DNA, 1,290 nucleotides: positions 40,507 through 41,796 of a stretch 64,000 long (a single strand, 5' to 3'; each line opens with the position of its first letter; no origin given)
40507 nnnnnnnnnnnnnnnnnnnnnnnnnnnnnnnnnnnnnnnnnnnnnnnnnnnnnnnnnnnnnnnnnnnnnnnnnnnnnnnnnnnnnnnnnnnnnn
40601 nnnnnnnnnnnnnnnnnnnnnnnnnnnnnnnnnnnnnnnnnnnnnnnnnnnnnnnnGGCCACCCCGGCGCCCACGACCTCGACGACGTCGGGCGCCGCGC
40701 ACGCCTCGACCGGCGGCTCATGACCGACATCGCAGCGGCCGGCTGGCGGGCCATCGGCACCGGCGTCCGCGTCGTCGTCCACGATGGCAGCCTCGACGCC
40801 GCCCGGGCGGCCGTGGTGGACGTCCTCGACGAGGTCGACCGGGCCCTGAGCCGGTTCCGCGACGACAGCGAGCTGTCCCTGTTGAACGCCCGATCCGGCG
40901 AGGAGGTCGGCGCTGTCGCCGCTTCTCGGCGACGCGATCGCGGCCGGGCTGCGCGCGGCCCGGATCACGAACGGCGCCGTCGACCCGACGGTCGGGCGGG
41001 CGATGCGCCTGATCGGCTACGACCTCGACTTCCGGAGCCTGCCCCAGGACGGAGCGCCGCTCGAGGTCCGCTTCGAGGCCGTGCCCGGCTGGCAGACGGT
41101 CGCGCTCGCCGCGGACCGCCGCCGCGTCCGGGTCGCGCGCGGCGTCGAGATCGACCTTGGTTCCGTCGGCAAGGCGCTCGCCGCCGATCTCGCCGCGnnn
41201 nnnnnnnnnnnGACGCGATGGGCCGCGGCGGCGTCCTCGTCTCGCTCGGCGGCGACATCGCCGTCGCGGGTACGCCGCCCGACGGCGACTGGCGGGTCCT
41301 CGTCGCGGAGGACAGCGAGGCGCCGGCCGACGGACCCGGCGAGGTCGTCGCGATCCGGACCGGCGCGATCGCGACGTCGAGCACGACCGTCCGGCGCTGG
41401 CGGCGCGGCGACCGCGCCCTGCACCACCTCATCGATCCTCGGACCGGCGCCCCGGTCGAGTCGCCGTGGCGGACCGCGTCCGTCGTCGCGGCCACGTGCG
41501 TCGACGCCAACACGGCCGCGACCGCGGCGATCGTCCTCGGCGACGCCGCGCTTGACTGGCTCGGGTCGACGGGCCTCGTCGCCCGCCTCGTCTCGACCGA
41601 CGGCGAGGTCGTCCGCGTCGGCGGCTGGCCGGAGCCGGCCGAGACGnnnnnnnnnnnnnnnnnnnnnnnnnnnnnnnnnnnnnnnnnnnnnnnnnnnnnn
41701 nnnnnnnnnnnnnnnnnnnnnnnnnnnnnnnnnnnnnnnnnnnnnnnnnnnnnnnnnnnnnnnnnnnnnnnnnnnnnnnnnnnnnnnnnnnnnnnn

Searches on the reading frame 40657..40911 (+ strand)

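Call 39: search_protein_families(library=pfam, proteins=[window:40657-40911:+], max_evalue=0.01)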
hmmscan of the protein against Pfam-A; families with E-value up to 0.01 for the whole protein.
window:40657-40911:+ (85 aa): 1 family
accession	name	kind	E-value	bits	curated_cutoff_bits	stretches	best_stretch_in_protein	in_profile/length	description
PF02424.20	ApbE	-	7.4e-05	22.8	25.6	1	34-81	2-44/266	ApbE family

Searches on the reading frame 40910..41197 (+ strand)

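Call 39: search_protein_families(library=pfam, proteins=[window:40910-41197:+], max_evalue=0.01)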
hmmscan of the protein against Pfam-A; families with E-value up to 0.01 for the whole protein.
window:40910-41197:+ (96 aa): 1 family
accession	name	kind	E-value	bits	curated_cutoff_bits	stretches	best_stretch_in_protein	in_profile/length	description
PF02424.20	ApbE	-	2.6e-10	40.7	25.6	1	2-96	50-141/266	ApbE family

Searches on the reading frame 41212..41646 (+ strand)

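Call 39: search_protein_families(library=pfam, proteins=[window:41212-41646:+], max_evalue=0.01)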
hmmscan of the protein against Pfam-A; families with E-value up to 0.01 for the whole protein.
window:41212-41646:+ (145 aa): 1 family
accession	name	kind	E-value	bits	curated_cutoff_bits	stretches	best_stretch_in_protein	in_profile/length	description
PF02424.20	ApbE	-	7.9e-26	91.6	25.6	1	4-119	148-257/266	ApbE family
